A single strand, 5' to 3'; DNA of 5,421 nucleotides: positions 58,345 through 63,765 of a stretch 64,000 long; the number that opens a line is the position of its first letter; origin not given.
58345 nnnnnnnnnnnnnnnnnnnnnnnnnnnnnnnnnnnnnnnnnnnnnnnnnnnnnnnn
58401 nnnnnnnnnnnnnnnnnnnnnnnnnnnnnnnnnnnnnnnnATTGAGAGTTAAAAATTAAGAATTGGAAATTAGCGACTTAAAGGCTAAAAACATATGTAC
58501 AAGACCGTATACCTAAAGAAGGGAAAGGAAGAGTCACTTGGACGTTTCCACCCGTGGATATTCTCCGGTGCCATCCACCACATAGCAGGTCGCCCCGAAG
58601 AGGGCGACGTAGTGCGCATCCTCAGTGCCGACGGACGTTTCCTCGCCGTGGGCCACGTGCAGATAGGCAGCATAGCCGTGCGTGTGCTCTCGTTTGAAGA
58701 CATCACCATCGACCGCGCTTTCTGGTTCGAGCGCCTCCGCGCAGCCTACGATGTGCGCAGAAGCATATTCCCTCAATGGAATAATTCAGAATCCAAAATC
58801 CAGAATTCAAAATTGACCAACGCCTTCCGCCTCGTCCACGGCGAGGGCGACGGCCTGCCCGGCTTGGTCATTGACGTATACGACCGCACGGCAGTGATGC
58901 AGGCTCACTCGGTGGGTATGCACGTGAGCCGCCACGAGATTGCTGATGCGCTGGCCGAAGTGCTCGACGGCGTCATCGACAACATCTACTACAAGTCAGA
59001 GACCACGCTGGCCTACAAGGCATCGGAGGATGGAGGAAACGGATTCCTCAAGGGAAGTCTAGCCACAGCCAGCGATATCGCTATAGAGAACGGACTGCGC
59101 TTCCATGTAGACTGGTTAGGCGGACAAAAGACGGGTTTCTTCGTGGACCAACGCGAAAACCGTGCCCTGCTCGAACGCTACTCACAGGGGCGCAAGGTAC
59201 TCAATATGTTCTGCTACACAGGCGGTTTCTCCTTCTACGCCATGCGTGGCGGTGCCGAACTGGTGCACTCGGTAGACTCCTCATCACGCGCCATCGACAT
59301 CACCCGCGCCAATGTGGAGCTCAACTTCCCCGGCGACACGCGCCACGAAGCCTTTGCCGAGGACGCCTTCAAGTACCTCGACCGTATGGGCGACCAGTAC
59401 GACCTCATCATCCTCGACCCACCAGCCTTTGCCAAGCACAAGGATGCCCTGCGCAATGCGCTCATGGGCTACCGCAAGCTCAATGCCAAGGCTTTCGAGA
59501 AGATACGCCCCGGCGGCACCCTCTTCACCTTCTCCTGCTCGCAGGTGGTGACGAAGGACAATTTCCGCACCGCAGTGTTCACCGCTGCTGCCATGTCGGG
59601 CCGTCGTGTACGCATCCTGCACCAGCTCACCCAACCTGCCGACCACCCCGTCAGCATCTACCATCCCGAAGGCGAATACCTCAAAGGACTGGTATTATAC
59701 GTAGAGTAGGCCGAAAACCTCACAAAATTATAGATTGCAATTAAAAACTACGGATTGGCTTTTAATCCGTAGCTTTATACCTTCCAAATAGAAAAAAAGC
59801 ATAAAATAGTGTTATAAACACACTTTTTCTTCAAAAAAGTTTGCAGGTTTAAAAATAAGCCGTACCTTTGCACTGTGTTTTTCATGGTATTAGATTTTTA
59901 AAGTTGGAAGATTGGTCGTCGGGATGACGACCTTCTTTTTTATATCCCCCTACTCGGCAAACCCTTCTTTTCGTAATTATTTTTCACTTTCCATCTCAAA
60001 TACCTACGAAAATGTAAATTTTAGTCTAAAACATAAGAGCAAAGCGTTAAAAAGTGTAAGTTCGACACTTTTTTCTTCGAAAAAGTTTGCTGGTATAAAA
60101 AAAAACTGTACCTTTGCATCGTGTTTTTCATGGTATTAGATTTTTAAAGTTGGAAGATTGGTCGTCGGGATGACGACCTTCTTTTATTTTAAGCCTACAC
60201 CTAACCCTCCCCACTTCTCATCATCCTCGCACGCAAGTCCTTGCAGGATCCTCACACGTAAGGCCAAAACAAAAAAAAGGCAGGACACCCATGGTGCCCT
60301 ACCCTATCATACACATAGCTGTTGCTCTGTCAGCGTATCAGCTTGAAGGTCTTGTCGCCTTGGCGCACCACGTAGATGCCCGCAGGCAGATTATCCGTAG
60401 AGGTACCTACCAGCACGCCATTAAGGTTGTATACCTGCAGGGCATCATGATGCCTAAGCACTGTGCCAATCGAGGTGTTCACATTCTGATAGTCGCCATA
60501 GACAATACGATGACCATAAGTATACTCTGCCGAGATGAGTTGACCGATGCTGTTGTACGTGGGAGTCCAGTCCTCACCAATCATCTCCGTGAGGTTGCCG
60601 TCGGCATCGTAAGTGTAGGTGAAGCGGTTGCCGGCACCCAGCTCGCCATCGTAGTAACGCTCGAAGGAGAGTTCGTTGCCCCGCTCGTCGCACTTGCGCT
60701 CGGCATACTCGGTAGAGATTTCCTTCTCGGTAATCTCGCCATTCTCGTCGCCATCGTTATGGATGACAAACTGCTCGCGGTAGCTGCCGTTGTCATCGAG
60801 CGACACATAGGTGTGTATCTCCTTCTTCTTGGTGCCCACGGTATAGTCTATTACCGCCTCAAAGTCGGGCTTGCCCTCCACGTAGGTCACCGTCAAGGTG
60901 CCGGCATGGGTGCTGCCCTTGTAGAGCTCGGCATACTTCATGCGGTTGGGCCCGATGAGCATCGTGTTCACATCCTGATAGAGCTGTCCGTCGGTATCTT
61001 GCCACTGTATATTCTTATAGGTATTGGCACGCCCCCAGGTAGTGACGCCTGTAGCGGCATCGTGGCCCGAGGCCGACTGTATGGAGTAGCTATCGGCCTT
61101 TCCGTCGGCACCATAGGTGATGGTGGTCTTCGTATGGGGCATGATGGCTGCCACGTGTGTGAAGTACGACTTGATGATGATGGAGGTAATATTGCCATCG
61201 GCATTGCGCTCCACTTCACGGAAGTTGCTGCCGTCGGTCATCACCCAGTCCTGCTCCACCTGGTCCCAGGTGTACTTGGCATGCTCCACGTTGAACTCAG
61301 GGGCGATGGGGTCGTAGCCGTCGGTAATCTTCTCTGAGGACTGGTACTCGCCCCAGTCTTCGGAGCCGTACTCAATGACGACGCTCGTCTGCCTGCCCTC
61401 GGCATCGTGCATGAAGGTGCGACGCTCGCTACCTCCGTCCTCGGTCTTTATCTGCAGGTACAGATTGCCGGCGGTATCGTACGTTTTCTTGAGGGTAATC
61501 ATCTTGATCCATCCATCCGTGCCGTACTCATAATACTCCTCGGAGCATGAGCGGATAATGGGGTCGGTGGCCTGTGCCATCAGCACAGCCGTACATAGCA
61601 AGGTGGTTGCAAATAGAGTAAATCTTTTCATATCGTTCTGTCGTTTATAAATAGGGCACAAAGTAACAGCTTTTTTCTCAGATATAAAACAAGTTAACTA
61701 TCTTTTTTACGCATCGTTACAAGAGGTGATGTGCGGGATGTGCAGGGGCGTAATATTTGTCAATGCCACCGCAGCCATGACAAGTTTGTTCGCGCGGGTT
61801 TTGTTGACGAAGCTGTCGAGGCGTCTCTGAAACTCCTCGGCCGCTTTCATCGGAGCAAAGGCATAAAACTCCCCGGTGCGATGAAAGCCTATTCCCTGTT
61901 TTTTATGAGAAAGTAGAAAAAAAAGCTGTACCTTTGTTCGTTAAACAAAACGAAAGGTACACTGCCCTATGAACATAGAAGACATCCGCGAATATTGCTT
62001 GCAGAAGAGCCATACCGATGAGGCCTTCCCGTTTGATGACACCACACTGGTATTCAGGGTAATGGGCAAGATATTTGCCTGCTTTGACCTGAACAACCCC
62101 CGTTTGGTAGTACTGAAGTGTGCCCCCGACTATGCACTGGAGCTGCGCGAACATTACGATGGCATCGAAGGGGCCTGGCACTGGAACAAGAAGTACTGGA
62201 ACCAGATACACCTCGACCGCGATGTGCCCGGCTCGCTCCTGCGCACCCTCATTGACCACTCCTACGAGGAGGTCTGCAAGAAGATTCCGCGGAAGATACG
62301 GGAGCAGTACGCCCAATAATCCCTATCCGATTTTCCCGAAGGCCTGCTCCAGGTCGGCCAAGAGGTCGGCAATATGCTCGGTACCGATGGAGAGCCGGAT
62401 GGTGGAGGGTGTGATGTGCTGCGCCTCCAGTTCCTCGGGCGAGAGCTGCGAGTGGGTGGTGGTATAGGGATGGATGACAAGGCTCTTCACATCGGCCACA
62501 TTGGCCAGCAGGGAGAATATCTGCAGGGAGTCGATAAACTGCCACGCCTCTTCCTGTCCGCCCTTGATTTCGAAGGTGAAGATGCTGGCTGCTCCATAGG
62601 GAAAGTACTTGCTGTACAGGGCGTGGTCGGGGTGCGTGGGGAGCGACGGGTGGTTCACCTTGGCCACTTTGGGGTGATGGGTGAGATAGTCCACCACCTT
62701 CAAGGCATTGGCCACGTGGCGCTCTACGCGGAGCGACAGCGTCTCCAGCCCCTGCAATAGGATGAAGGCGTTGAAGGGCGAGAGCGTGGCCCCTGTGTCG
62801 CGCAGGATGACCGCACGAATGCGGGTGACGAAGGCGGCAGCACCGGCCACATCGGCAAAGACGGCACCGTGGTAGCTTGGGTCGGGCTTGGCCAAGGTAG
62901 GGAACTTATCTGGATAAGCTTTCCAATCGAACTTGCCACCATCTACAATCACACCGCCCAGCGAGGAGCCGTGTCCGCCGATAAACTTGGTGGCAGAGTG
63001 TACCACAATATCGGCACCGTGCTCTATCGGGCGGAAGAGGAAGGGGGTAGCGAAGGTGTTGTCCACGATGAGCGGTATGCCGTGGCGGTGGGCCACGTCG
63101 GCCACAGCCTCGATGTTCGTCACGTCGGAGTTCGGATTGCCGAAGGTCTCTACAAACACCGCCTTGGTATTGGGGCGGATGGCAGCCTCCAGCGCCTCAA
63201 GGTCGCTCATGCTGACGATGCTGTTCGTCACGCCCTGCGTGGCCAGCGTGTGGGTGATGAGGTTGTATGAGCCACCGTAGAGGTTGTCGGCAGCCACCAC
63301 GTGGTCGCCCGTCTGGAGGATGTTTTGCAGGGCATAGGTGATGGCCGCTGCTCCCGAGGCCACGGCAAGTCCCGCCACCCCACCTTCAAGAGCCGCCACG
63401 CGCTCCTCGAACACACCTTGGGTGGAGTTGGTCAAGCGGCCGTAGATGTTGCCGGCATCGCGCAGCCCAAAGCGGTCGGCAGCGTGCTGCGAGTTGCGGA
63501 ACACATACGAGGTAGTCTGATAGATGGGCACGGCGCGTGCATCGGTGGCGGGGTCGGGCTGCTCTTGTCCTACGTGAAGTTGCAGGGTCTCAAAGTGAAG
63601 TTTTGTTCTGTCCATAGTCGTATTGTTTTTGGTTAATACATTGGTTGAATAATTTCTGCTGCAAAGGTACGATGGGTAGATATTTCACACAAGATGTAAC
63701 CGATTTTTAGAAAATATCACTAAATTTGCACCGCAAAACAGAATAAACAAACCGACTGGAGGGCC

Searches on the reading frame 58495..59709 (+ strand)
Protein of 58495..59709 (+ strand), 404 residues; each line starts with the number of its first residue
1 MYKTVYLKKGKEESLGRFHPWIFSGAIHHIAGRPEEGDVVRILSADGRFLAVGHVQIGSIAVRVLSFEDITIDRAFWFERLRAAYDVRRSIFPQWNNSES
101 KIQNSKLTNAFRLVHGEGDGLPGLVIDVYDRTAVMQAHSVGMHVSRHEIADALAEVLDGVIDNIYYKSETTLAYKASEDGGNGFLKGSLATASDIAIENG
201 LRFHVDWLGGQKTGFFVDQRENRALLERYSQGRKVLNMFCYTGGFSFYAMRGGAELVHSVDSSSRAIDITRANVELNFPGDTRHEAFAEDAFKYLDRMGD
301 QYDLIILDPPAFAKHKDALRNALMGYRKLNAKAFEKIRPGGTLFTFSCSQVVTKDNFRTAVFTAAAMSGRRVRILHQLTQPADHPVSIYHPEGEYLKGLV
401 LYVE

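Call 69: search_protein_families(library=pfam, proteins=[window:58495-59709:+], max_evalue=0.00001)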
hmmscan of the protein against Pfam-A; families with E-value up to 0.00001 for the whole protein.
window:58495-59709:+ (404 aa): 4 families
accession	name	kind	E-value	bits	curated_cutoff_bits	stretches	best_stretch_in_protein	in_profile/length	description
PF10672.15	Methyltrans_SAM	-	2.8e-25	89.6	27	1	172-356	65-247/286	S-adenosylmethionine-dependent methyltransferase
PF17785.7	PUA_3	-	3.8e-20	71.9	22.6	1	5-67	1-64/64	PUA-like domain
PF03602.21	Cons_hypoth95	-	3.9e-08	33.6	24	1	226-316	36-127/182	Conserved hypothetical protein 95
PF05175.20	MTS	-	1.3e-06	28.6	23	1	225-351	23-144/170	Methyltransferase small domain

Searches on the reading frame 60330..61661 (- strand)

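Call 69: search_protein_families(library=pfam, proteins=[window:60330-61661:-], max_evalue=0.00001)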
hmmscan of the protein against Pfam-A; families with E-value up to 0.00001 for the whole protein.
window:60330-61661:- (443 aa): 1 family
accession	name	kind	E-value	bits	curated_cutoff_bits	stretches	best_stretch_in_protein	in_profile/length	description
PF05593.20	RHS_repeat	-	5.8e-06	27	22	0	343-361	14-32/38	RHS Repeat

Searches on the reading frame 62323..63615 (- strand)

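Call 69: search_protein_families(library=pfam, proteins=[window:62323-63615:-], max_evalue=0.00001)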
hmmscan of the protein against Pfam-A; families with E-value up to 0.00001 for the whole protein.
window:62323-63615:- (430 aa): 4 families
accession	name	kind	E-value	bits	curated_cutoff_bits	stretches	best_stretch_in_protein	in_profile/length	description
PF01053.26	Cys_Met_Meta_PP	-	1.4e-132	442.3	27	1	9-426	1-380/381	Cys/Met metabolism PLP-dependent enzyme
PF01041.23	DegT_DnrJ_EryC1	-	2.4e-11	43.9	19.8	1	68-187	28-147/360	DegT/DnrJ/EryC1/StrS aminotransferase family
PF00155.27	Aminotran_1_2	-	2e-08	34.3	19.7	1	60-192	38-192/361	Aminotransferase class I and II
PF00266.25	Aminotran_5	-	6.3e-06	25.8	21.5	0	89-216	71-207/371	Aminotransferase class-V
